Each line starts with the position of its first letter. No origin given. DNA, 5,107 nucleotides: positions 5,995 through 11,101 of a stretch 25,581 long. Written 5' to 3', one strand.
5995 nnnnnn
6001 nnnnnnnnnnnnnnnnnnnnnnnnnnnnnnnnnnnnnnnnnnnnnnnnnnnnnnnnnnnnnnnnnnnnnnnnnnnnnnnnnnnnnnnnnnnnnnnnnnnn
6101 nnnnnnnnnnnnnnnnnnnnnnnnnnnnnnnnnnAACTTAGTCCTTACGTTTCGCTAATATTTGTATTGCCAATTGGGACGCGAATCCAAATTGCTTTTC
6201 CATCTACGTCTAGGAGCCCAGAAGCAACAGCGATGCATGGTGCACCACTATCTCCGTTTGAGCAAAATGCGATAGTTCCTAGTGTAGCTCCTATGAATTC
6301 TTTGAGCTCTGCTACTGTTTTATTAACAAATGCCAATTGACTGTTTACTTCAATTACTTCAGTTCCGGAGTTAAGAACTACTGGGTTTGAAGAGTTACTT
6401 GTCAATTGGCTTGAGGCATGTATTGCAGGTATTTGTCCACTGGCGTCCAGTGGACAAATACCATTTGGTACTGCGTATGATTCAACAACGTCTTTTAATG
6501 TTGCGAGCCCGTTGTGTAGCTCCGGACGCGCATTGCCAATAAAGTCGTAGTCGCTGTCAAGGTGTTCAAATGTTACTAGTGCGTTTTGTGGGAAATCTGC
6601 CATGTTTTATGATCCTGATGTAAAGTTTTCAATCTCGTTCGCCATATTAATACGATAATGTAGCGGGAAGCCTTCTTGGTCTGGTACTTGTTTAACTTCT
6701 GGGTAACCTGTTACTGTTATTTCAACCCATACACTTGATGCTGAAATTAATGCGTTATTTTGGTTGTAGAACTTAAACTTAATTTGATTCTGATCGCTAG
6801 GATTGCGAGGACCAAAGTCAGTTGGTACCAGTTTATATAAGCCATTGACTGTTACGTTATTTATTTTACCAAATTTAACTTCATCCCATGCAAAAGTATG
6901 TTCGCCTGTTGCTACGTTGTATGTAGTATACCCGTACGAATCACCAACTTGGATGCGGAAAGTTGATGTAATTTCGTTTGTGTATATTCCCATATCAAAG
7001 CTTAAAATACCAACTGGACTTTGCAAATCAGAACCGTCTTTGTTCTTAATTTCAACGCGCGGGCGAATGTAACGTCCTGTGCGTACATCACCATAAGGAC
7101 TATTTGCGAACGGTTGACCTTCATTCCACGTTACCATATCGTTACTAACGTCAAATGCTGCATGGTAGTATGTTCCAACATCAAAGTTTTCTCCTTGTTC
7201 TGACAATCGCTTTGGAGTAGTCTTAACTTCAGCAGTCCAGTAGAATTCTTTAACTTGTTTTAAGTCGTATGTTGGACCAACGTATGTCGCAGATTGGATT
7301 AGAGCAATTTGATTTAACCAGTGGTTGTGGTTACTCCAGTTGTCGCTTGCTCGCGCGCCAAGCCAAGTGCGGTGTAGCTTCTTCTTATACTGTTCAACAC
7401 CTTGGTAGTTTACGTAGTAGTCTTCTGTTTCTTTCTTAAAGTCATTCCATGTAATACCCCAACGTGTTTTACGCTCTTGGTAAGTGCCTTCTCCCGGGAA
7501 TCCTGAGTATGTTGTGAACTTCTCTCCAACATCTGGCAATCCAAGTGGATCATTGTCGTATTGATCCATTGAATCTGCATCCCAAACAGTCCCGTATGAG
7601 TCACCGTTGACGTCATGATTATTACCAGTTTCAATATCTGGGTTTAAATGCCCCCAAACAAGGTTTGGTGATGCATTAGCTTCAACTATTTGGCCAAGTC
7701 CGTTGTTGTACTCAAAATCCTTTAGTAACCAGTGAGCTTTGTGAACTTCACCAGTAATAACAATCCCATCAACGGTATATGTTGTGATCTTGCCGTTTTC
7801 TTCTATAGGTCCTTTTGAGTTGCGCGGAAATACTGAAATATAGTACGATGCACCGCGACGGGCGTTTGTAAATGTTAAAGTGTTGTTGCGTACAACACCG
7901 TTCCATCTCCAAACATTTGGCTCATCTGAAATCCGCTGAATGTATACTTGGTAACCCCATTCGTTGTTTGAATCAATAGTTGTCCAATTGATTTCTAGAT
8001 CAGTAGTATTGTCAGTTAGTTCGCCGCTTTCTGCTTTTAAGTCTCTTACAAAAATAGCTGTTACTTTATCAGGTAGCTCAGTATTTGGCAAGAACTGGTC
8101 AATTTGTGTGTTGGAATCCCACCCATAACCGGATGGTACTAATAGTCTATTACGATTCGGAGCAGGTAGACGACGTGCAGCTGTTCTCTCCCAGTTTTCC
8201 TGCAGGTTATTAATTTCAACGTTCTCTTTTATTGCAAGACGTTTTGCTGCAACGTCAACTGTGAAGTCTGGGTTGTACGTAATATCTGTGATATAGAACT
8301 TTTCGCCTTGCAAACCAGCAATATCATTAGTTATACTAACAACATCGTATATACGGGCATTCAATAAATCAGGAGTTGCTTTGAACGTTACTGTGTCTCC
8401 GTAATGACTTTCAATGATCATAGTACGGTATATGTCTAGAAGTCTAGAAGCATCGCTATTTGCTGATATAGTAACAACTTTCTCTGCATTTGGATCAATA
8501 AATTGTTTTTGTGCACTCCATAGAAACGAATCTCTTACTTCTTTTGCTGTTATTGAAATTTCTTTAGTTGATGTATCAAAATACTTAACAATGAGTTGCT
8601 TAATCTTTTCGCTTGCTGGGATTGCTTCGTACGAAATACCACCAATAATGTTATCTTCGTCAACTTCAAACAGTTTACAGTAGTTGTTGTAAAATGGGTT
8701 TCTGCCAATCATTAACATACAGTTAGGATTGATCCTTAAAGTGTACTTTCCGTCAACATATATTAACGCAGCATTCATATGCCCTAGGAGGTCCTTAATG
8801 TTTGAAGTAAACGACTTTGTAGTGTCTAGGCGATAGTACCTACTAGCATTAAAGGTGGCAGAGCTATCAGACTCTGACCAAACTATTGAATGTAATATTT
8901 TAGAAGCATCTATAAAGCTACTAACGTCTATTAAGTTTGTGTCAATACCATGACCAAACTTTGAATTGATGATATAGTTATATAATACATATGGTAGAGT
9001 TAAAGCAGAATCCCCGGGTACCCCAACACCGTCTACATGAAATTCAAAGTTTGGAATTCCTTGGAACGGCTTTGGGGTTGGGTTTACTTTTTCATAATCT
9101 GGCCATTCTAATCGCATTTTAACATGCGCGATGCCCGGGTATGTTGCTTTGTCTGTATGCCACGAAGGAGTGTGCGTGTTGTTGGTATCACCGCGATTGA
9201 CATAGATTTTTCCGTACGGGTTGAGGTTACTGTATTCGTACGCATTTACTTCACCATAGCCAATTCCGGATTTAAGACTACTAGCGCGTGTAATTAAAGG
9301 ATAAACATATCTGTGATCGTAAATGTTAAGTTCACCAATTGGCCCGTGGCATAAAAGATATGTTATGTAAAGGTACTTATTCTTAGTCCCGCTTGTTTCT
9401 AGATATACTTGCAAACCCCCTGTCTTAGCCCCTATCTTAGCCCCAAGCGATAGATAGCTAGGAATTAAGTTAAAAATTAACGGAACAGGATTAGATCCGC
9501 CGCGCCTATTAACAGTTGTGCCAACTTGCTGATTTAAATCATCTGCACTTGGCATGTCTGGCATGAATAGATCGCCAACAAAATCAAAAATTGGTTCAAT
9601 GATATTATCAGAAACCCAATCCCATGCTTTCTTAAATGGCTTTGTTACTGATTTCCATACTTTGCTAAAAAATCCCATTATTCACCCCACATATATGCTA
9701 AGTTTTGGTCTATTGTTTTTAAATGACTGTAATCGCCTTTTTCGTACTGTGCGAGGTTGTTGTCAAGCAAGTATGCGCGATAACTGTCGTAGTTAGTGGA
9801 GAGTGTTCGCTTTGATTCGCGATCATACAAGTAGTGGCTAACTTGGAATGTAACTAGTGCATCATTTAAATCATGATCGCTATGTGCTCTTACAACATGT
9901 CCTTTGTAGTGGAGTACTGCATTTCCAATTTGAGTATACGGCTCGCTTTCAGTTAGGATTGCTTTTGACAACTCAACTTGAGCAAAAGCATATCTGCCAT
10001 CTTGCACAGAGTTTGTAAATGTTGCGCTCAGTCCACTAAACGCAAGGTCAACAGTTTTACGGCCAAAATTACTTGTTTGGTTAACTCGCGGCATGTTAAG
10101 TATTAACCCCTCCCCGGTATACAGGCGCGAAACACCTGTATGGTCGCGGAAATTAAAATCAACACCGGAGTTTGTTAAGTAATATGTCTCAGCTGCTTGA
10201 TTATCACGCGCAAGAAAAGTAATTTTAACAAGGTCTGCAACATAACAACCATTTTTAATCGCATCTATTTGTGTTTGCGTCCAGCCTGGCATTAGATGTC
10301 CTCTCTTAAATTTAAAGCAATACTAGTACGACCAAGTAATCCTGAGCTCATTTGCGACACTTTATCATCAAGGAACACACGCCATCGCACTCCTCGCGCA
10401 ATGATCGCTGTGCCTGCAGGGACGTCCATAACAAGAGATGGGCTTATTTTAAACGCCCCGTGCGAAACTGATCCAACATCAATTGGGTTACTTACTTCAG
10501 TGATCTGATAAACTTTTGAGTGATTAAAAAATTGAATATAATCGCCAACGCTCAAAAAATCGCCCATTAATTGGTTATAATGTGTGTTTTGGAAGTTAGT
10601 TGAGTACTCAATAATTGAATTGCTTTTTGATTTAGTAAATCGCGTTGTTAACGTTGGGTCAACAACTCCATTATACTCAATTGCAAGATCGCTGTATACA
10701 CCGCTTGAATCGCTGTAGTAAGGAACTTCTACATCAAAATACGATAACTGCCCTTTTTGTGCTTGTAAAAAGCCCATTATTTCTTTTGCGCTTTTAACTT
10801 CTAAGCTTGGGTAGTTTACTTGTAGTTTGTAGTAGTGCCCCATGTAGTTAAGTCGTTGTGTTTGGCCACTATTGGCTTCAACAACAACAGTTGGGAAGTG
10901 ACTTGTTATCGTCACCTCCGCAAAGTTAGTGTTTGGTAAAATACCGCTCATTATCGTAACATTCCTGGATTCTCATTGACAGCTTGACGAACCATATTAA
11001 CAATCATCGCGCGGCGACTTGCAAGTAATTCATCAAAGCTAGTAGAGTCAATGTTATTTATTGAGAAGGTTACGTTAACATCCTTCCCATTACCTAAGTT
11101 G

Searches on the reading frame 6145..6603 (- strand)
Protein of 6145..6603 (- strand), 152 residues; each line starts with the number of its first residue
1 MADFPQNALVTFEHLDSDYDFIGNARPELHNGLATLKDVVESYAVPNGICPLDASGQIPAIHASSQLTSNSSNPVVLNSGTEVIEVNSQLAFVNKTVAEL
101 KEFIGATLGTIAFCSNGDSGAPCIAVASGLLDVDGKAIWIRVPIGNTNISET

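Call 13: search_protein_families(library=phrogs, proteins=[window:6145-6603:-], max_evalue=0.01)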
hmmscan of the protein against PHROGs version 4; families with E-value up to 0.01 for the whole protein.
window:6145-6603:- (152 aa): 0 families

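Call 14: search_protein_families(library=pfam, proteins=[window:6145-6603:-], max_evalue=0.01)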
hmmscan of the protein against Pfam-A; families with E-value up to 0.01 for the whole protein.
window:6145-6603:- (152 aa): 0 families

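Call 29: search_protein_families(library=ncbifam, proteins=[window:6145-6603:-], max_evalue=0.1)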
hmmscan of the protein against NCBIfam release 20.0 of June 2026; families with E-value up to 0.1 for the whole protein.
window:6145-6603:- (152 aa): 2 families
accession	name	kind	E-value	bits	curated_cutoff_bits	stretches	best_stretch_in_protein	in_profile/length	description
NF033888.1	conj_TraW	equivalog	0.029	13.5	100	1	36-118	75-152/380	conjugal transfer protein TraW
NF007753.1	PRK10434.1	equivalog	0.064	12.8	350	1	10-87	160-232/253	glucitol operon DNA-binding transcriptional repressor SrlR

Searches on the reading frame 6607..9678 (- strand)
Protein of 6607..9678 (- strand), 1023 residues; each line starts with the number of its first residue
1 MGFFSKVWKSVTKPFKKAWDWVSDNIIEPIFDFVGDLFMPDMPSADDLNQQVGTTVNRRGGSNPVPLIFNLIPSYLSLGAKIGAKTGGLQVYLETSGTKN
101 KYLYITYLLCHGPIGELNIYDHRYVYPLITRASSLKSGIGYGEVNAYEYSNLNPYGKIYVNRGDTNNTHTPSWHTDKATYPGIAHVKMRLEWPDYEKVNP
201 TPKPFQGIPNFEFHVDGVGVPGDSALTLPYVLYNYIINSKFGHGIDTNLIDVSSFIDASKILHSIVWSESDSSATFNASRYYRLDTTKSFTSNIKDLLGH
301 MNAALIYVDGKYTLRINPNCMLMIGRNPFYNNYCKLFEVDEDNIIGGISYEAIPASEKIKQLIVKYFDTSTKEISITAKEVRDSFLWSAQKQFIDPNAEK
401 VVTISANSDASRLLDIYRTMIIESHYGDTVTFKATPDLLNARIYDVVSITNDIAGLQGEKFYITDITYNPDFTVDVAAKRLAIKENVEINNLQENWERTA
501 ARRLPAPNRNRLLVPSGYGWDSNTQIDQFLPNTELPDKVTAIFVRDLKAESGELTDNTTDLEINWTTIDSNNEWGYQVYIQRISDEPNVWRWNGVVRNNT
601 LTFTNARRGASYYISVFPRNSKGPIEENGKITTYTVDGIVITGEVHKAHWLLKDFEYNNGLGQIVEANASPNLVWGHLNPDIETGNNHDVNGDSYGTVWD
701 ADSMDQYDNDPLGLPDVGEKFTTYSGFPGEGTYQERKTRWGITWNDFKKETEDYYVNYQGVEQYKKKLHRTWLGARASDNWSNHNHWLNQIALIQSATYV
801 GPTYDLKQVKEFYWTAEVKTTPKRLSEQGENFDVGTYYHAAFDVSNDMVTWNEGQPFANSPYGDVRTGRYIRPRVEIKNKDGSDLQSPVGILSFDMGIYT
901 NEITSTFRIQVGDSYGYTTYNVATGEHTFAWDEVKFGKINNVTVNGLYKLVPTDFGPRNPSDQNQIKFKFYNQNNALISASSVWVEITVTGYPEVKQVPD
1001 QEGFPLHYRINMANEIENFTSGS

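Call 15: search_protein_families(library=phrogs, proteins=[window:6607-9678:-], max_evalue=0.001)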
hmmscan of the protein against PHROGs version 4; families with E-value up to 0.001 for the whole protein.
window:6607-9678:- (1023 aa): 0 families

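Call 36: search_protein_families(library=pfam, proteins=[window:6607-9678:-], max_evalue=0.01)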
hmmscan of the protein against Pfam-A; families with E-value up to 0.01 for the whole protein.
window:6607-9678:- (1023 aa): 1 family
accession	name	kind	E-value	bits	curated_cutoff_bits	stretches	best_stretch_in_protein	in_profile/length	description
PF00041.27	fn3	-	0.0029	18.2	25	1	557-625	12-75/84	Fibronectin type III domain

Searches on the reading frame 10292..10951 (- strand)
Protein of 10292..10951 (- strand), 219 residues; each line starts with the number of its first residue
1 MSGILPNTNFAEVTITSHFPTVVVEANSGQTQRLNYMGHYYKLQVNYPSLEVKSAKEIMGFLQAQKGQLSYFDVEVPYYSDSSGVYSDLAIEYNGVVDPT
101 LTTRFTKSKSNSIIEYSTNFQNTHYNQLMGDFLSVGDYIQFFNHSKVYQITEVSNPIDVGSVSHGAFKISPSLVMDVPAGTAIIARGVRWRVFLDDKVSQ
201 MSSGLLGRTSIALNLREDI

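Call 15: search_protein_families(library=phrogs, proteins=[window:10292-10951:-], max_evalue=0.001)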
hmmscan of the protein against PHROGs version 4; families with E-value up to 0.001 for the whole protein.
window:10292-10951:- (219 aa): 1 family
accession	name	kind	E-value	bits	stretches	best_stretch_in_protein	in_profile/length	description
phrog_1302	-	tail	6.3e-17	62.7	1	10-219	11-200/201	distal tail protein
